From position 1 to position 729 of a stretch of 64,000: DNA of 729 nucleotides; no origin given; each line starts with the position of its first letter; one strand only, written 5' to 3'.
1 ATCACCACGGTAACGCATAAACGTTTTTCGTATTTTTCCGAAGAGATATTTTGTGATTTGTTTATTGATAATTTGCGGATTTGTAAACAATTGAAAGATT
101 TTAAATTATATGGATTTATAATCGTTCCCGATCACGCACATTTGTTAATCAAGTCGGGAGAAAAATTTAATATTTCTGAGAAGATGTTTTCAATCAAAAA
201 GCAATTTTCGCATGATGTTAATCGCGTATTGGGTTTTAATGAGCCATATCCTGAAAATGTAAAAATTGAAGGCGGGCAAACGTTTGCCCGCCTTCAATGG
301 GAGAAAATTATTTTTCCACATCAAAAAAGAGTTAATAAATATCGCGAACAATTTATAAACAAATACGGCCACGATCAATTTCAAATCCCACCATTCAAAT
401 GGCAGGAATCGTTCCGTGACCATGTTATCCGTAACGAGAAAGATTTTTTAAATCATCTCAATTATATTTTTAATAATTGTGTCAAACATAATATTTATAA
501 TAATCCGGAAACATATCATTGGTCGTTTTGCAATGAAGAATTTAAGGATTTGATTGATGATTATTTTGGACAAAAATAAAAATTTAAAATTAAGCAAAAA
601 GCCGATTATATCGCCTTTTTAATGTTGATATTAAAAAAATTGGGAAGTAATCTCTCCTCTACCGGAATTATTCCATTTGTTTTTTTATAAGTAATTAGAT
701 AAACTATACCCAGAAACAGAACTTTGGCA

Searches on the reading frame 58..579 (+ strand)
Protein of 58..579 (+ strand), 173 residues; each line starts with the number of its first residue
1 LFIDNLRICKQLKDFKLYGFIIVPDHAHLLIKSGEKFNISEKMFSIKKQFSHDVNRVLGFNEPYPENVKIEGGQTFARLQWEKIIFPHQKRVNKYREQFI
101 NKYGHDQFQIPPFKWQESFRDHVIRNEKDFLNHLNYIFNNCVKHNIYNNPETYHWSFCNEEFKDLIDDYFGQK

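Call 22: search_protein_families(library=pfam, proteins=[window:58-579:+], max_evalue=0.01)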
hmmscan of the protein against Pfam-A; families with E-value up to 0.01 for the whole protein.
window:58-579:+ (173 aa): 1 family
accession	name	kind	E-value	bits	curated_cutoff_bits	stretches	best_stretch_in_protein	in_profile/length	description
PF01797.21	Y1_Tnp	-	1e-05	26.1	23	1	11-56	37-82/121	Transposase IS200 like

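Call 85: search_protein_families(library=ncbifam, proteins=[window:58-579:+], max_evalue=0.01)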
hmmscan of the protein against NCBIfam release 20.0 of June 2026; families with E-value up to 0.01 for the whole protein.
window:58-579:+ (173 aa): 1 family
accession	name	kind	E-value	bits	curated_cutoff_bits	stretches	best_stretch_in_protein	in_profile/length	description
NF047646.1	REP_Tyr_transpos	equivalog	7e-22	77.9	80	1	2-156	34-146/146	REP-associated tyrosine transposase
